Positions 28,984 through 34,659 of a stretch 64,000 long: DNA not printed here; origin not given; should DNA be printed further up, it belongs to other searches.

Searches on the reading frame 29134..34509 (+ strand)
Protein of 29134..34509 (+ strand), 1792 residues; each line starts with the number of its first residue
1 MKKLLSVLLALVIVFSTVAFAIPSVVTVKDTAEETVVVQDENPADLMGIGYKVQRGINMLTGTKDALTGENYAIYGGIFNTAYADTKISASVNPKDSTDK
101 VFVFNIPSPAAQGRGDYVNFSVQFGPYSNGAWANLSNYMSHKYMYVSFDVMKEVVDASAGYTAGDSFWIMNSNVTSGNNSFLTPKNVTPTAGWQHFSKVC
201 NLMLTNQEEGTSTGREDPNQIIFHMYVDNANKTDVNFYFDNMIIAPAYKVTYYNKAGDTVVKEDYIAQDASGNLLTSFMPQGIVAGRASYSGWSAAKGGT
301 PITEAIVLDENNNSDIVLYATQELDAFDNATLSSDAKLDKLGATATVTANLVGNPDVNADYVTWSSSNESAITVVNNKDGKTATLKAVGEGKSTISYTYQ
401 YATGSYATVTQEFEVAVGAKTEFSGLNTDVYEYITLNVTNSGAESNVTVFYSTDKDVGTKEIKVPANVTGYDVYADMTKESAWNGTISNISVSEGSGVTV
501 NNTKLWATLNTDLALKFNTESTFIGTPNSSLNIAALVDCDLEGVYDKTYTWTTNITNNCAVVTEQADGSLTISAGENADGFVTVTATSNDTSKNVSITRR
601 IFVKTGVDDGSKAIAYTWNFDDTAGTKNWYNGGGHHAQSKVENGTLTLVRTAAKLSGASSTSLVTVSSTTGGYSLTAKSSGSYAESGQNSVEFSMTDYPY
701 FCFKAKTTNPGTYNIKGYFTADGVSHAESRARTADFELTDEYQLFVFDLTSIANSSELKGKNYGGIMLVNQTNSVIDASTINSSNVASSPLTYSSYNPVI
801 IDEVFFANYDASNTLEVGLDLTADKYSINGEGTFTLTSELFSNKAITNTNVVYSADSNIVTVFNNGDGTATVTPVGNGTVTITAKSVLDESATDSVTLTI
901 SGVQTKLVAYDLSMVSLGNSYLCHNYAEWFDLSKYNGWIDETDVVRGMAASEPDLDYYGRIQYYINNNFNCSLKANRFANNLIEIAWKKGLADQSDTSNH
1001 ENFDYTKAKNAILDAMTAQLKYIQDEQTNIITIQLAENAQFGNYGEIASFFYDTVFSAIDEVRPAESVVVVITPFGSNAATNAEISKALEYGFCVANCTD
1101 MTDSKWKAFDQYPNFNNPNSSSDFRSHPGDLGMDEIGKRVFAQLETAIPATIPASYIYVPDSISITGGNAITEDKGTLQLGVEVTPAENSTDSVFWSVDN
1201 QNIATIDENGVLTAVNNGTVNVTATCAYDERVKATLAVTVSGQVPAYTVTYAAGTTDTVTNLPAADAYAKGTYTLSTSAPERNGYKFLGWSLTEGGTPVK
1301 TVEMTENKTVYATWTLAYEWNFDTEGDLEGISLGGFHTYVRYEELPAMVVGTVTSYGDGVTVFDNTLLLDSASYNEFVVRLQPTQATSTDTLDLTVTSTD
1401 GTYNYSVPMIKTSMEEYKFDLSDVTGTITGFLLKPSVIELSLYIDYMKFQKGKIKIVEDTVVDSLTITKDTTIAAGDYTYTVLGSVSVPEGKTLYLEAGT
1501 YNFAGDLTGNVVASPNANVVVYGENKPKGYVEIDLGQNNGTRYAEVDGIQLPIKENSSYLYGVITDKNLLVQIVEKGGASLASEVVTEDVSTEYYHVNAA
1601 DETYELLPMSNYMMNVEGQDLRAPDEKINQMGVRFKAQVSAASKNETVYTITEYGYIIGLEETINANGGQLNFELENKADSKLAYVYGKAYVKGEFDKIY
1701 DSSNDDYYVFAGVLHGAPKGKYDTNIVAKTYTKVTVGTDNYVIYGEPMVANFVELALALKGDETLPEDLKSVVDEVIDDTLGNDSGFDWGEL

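Call 6: search_protein_families(library=pfam, proteins=[window:29134-34509:+], max_evalue=0.01)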
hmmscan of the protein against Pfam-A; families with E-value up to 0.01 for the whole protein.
window:29134-34509:+ (1792 aa): 2 families
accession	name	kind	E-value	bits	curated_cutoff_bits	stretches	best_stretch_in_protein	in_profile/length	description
PF02368.24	Big_2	-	1.1e-11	45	22.8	1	1162-1225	4-67/79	Bacterial Ig-like domain (group 2)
PF09479.16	Flg_new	-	2.9e-07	30.9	27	1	1247-1312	1-64/65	Listeria-Bacteroides repeat domain (List_Bact_rpt)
